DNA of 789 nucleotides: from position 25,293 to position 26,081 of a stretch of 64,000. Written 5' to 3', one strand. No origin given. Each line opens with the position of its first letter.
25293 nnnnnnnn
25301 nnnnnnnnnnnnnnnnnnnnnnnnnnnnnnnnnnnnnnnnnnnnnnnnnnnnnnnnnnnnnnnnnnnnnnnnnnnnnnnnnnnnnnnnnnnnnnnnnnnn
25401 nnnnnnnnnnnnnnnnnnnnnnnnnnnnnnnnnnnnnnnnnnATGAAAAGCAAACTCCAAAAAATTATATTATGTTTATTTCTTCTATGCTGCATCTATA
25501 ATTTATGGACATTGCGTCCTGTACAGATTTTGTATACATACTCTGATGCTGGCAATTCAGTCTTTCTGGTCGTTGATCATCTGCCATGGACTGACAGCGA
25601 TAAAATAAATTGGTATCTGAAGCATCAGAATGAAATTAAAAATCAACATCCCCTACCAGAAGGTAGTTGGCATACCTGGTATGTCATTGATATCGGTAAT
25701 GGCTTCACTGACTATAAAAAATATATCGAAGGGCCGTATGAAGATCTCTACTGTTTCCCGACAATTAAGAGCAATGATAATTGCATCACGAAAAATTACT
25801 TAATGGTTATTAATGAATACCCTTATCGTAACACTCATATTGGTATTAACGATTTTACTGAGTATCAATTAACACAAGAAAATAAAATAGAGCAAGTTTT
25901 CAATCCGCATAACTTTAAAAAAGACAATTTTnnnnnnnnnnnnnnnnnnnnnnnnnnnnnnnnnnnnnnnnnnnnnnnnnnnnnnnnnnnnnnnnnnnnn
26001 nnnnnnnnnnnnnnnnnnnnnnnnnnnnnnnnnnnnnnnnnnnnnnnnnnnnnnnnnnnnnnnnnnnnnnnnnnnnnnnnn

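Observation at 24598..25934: Low-GC, translationally coupled two-gene cassette of unknown function beside corA: candidate undescribed effector/immunity or defence module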

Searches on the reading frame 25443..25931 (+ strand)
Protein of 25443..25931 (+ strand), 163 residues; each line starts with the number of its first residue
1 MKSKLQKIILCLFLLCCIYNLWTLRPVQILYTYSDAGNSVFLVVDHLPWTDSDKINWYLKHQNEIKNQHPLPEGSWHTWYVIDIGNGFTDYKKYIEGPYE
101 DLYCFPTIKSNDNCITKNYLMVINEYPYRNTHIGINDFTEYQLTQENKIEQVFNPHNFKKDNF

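Call 4: search_protein_families(proteins=[window:25443-25931:+], library=ncbifam, max_evalue=1)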
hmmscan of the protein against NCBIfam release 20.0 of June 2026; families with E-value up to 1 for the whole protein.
window:25443-25931:+ (163 aa): 0 families

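Call 5: search_protein_families(proteins=[window:25443-25931:+], library=padloc, max_evalue=1)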
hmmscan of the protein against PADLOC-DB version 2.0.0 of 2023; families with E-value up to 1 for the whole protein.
window:25443-25931:+ (163 aa): 0 families

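Call 13: profile_search(protein=window:25443-25931:+)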
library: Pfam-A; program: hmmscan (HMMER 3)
A. the first sequence (163 residues): domains with independent E <= 10: 1; with E <= 0.001: 1
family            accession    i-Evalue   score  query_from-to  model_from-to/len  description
DUF943            PF06092.17    1.7e-26    93.1       2-151         1-149/151  Enterobacterial putative membrane protein (DUF943)

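Call 20: search_solved_structures(query=window:25443-25931:+, max_evalue=10)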
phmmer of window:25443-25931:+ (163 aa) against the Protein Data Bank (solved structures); distinct sequences matched with E-value up to 10: 2.
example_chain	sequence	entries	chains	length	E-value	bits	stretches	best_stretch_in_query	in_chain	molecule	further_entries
2g0u_A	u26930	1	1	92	0.21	14.8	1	75-132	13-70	type III secretion system needle protein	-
8yke_A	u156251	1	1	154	1.2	12.3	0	31-80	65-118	YSIRK signal domain/LPXTG anchor domain surface protein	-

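Call 32: find_homologous_proteins(query=window:25443-25931:+, max_evalue=0.001)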
Query window:25443-25931:+ (163 aa): 29 proteins with E <= 0.001 among 37 candidates.
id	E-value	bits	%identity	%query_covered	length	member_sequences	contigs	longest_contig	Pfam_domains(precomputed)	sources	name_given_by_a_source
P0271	1.9e-108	378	98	100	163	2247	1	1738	PF06092.17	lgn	-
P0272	1.9e-101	355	93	100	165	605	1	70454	PF06092.17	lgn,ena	-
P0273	2.2e-80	287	75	100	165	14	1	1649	PF06092.17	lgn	-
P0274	3.1e-77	277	77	100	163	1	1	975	PF06092.17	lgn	-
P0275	3.3e-71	257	92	73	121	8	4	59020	PF06092.17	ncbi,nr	ncbi:DUF943 family protein, partial [Escherichia coli]|nr:DUF943 family protein [Escherichia coli] E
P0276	3.5e-66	241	97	64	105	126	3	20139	PF06092.17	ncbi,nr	ncbi:DUF943 family protein, partial [Shigella sonnei]|nr:DUF943 family protein [Shigella sonnei] EFY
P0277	7.5e-65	236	70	98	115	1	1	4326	PF06092.17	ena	-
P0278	1.4e-63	232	80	81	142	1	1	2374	PF06092.17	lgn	-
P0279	4.4e-58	214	61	95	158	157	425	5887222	PF06092.17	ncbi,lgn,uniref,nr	ncbi:DUF943 domain-containing protein [Salmonella enterica subsp. diarizonae]|uniref:DUF943 domain-c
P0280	8.5e-56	207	91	60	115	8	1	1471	PF06092.17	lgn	-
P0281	1.4e-54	203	60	94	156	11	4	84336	PF06092.17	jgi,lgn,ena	-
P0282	1.6e-54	203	98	54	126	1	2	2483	PF06092.17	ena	-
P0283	1.0e-53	200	52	94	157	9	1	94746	PF06092.17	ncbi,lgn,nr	ncbi:DUF943 family protein [Salmonella enterica]|nr:DUF943 family protein [Salmonella enterica]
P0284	3.4e-52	195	98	53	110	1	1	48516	PF06092.17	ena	-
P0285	9.9e-52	193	100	52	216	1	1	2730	PF06092.17,PF01544.24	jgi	jgi:magnesium/cobalt transport protein CorA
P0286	2.6e-51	192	98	53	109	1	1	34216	PF06092.17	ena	-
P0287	7.2e-50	187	96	52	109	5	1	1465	PF06092.17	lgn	-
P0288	3.9e-47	179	50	97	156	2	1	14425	PF06092.17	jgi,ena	jgi:hypothetical protein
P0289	3.4e-45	172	51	94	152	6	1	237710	PF06092.17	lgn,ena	-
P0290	6.3e-45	171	48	93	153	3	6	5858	PF06092.17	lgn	-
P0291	1.2e-43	167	94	48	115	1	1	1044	PF06092.17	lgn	-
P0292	1.6e-43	167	50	96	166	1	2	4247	PF06092.17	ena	-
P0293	3.1e-42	163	61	72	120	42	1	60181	PF06092.17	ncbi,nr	ncbi:DUF943 family protein, partial [Salmonella enterica subsp. arizonae serovar 38:z4,z23:-]|nr:DUF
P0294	1.1e-39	154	94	44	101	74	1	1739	PF06092.17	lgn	-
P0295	1.4e-38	151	94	42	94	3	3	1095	PF06092.17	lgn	-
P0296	1.6e-38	150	97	43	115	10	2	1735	PF06092.17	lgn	-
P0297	2.1e-38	150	96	42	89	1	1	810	PF06092.17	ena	-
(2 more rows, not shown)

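Call 68: predict_structure(alignment_id=A3)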
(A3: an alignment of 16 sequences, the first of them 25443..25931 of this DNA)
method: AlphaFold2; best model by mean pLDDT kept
length: 163 residues; sequences in the alignment: 16
mean_pLDDT: 86.3   pTM: 0.78
mean pLDDT of the five models: 86.3, 83.1, 81.7, 78.0, 76.4
residues with pLDDT >= 90: 88; 70-90: 58; 50-70: 15; < 50: 2
segments of 3 or more residues with pLDDT < 50: none
pLDDT, mean of each block of 10 residues (from residue 1): 87 91 89 89 93 93 90 89 91 65 89 90 92 87 90 70 46
secondary structure, 60 per line:
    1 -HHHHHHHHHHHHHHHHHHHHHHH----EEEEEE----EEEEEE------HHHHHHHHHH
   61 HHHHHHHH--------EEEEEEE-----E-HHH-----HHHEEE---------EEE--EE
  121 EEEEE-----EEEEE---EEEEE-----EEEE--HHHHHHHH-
elements in order: H2-24 E29-34 E39-44 H51-68 E77-83 E102-104 E114-116 E119-125 E131-135 E139-143 E149-152 H155-162

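Call 70: search_protein_families(proteins=[window:25443-25931:+], library=phrogs, max_evalue=0.1)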
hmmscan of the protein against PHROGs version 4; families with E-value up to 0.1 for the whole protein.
window:25443-25931:+ (163 aa): 0 families
